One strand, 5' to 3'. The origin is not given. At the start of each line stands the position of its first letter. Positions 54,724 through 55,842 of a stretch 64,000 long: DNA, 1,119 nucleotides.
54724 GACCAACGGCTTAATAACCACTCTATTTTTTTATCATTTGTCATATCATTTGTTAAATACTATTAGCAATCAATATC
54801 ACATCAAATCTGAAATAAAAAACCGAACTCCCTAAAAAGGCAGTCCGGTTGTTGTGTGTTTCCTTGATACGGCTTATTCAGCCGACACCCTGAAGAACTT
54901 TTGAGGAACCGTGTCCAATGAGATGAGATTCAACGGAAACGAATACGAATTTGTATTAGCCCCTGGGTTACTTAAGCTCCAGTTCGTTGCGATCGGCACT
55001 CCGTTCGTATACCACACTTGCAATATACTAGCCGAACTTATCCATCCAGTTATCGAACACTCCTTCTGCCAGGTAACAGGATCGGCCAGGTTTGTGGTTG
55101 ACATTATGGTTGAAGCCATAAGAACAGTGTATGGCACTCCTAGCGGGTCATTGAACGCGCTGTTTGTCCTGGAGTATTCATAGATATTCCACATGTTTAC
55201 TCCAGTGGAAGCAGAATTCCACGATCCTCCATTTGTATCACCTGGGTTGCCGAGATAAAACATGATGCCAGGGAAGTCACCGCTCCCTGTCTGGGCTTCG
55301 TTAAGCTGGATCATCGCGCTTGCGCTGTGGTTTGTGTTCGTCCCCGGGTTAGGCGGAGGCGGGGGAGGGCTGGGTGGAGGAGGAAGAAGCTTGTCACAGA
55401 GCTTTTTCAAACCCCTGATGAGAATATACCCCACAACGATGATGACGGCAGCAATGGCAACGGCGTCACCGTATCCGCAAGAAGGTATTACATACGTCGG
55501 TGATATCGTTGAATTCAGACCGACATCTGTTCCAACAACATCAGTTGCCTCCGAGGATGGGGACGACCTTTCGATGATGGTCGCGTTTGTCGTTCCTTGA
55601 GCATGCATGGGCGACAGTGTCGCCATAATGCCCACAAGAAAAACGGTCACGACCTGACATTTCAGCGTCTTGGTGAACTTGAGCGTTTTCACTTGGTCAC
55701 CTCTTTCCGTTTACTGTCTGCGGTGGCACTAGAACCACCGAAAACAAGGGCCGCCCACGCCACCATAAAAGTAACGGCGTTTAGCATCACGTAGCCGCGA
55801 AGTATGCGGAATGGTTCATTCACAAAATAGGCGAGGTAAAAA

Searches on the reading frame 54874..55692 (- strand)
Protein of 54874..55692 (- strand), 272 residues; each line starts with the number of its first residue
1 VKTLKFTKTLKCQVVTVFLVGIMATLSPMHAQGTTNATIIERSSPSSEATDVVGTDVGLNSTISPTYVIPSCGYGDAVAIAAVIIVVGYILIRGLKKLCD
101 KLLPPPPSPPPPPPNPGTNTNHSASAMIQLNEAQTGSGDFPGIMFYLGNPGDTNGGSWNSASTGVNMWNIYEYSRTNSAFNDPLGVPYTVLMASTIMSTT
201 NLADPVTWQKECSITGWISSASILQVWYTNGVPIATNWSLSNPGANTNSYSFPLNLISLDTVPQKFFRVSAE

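Call 36: find_encoding_contigs(protein=window:54874-55692:-, flank=10000, max_places=1)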
Protein window:54874-55692:- (272 aa): 7 contigs read that carry it; 1 place shown.
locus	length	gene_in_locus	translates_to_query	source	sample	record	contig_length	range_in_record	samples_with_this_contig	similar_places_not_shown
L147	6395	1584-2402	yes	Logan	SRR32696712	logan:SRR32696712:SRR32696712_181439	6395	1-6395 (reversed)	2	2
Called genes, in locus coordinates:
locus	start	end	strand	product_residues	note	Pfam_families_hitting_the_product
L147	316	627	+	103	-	PF12728:HTH_17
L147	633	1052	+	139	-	PF02661:Fic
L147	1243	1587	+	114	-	-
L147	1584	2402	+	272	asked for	-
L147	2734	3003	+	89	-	PF02583:Trns_repr_metal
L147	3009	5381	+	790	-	PF00403:HMA, PF00122:E1-E2_ATPase, PF00702:Hydrolase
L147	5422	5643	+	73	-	-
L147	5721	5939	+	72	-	-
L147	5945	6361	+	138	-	-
